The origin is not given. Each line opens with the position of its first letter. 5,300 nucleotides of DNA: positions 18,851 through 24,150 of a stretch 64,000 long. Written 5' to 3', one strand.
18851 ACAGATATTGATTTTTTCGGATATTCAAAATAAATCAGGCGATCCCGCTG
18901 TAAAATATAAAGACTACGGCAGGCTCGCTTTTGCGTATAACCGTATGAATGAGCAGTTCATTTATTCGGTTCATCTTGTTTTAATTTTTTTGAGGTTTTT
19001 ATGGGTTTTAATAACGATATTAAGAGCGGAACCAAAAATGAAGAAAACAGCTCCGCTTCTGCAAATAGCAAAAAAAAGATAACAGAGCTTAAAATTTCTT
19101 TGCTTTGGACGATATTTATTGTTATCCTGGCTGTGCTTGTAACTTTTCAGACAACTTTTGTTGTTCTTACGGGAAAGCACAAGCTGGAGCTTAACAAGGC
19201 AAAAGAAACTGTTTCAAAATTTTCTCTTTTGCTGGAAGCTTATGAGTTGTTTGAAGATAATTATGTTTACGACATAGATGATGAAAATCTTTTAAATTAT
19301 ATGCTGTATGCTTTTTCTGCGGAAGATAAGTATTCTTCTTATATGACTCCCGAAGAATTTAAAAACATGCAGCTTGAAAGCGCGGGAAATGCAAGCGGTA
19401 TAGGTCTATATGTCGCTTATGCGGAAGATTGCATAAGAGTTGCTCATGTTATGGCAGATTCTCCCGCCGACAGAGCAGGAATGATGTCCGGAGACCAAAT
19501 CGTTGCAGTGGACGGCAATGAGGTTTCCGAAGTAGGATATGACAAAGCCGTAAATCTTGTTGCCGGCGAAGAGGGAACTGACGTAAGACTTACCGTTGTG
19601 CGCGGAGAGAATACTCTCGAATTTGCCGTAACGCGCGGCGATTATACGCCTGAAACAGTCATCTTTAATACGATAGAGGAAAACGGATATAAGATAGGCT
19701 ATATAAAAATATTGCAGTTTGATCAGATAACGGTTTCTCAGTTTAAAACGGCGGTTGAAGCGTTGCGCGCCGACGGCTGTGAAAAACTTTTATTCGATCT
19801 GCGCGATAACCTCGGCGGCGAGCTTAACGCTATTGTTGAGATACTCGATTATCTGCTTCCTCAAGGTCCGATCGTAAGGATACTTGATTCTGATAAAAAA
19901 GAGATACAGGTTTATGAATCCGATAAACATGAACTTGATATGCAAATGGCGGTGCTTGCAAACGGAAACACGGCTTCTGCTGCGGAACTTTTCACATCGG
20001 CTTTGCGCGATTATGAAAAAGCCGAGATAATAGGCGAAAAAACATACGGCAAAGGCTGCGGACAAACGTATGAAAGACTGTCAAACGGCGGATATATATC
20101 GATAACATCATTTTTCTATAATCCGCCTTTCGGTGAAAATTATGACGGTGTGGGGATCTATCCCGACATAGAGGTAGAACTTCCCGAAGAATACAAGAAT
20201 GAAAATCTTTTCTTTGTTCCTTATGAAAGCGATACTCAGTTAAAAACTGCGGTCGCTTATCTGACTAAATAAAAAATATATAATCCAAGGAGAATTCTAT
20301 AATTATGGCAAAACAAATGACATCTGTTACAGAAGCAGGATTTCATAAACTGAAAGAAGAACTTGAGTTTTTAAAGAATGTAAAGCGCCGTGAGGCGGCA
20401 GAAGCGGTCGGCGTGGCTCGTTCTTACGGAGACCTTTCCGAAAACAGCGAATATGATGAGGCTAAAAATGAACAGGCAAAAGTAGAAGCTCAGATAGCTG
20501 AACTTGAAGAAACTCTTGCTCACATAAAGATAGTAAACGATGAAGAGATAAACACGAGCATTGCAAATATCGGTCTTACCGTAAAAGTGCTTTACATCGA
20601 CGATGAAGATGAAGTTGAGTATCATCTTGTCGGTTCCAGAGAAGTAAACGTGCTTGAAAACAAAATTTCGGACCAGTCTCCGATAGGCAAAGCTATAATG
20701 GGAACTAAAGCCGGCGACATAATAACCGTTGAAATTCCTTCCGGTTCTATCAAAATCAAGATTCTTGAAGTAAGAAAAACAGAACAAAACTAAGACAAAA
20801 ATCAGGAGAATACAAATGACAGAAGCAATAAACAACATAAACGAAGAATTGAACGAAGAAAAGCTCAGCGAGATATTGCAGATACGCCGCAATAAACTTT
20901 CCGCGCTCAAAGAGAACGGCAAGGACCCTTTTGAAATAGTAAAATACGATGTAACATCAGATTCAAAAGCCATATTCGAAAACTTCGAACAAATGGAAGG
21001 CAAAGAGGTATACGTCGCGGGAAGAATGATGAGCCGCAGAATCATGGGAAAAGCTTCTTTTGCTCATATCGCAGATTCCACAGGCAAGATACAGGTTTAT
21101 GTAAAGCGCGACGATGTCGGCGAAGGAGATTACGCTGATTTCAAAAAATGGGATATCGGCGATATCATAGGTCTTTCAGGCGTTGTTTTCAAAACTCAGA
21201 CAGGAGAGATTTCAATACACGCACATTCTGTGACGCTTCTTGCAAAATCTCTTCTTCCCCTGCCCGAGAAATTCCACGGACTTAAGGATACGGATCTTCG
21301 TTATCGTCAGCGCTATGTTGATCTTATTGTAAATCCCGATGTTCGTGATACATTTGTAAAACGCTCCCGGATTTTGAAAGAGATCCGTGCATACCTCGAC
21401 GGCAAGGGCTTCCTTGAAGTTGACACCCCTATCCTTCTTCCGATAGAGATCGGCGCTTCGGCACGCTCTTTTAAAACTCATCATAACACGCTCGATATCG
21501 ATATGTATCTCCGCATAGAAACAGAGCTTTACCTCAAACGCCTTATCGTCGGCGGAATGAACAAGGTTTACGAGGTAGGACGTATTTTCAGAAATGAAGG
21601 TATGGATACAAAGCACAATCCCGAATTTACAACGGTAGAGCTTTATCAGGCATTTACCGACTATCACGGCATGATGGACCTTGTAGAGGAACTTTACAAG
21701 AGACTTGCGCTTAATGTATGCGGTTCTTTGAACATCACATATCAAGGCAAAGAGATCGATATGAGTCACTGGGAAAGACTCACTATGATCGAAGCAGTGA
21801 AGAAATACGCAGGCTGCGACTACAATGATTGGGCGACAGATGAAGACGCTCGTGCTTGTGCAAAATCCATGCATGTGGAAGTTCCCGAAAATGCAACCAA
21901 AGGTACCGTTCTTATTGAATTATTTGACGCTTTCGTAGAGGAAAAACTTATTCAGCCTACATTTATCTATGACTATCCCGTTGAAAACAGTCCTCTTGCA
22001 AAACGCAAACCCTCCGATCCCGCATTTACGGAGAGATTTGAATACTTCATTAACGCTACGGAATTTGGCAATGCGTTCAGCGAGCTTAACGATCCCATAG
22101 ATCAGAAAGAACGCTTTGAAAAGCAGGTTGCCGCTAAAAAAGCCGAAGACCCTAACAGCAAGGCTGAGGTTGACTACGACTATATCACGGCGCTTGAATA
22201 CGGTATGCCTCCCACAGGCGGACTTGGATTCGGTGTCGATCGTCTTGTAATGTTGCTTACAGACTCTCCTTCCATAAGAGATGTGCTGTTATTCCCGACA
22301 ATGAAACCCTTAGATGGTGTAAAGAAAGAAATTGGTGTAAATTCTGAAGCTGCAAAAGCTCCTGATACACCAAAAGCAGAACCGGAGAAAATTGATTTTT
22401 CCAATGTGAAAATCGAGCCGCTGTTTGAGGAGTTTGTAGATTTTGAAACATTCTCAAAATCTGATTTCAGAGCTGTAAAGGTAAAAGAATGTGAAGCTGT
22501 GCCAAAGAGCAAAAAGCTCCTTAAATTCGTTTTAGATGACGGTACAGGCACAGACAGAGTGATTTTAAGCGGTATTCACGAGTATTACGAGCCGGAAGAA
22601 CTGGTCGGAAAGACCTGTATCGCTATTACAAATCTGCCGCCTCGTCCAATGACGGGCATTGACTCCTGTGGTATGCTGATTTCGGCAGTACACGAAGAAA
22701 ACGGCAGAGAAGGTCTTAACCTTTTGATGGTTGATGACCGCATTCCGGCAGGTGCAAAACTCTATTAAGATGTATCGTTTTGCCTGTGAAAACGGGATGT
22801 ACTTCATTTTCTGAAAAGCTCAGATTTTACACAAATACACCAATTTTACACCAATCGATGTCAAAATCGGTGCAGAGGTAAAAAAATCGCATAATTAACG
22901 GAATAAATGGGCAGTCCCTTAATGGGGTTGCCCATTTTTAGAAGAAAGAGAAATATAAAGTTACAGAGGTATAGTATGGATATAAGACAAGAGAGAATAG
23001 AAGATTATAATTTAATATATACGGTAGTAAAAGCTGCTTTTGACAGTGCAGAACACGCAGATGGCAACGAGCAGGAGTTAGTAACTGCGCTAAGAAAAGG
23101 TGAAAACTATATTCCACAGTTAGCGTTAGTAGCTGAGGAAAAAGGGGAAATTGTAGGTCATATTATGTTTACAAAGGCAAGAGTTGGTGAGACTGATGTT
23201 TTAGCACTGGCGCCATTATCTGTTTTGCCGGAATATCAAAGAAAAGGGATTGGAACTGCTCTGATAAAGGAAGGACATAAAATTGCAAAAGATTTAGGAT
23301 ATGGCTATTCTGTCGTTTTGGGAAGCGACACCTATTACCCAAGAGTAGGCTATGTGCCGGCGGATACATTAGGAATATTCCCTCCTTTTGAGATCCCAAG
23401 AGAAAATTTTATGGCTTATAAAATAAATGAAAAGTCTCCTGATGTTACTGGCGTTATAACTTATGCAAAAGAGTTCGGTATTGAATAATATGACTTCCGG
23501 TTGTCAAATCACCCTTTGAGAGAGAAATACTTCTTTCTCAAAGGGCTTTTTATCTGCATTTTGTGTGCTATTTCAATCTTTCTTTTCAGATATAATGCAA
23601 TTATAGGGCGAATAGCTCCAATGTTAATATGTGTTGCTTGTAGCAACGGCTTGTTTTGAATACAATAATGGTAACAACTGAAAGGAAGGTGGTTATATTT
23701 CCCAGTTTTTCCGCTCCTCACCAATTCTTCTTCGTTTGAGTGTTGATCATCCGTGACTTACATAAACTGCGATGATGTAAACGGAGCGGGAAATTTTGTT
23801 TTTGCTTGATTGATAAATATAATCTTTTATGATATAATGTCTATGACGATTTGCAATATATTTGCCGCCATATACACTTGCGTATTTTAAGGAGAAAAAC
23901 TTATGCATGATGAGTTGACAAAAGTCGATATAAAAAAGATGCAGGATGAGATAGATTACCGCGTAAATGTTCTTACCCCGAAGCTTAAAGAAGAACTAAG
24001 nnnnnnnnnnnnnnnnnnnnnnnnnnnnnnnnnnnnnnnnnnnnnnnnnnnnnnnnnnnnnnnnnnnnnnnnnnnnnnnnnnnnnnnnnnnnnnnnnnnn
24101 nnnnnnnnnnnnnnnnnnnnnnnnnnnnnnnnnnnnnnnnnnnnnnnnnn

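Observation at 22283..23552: Mosaic lysS: codon-usage break inside the conserved C-terminal motif, appended MetRS-C/Trbp111-like tRNA-binding domain, and a co-imported GNAT gene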

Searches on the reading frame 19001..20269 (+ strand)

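Call 3: search_protein_families(library=pfam, proteins=[window:19001-20269:+], max_evalue=0.01)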
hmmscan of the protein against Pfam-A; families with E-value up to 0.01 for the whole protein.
window:19001-20269:+ (423 aa): 9 families
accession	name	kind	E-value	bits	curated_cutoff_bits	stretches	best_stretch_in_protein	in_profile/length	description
PF03572.23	Peptidase_S41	-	2.9e-39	134.8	24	1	231-392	1-165/165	Peptidase family S41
PF17820.7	PDZ_6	-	1.8e-12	47.3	27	1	147-201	2-54/54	PDZ domain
PF13180.12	PDZ_2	-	2.1e-11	44.4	27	1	133-210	2-78/80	PDZ domain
PF00595.29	PDZ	-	1.1e-08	35.7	23.2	1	130-199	8-80/81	PDZ domain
PF22694.1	CtpB_N-like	-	0.0022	18.9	27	1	65-116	29-82/85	Activating protease CtpB N-terminal domain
PF14685.13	PDZ_Tricorn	-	0.004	17.6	25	1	152-204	29-81/88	Tricorn protease PDZ domain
PF13848.12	Thioredoxin_6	-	0.0063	16.8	27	0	216-311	83-174/184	Thioredoxin-like domain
PF21558.3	Pept_S41_N_bact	-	0.0075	16.6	27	0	142-177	3-36/87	Bacteroidetes, Peptidase, S41 family, N-terminal domain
PF04495.20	GRASP55_65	-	0.008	16.9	27.7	0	140-200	40-99/138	GRASP55/65 PDZ-like domain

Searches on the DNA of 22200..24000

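Call 58: search_rna_families(source=window, start=22200, end=24000, threshold=evalue, max_evalue=1)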
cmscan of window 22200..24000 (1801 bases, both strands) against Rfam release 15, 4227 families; matches with E-value up to 1: 5.
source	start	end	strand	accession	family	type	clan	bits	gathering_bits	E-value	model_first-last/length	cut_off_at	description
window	23413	23590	-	RF02849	Ysr197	Gene; sRNA;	-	22.7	167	0.0063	1-254/254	no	Yersinia sRNA 197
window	22293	22350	+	RF01516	v-snoRNA-1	Gene; snRNA; snoRNA; CD-box;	-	21.2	75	0.22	1-65/65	no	Human herpesvirus 1 small nucleolar RNA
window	22856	22941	+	RF02637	EF0408_EF0409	Gene; sRNA;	-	18.5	440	0.04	1-412/412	no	Enterococcus sRNA EF0408_EF0409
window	23788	23805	-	RF01792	eiav_FSE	Cis-reg; frameshift_element;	-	16.9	40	0.6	1-35/35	no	ribosomal frameshift site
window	22437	22506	+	RF02089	CLRN1-AS1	Gene; lncRNA;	-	15.5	48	0.51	1-79/79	no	CLRN1 antisense RNA 1 conserved region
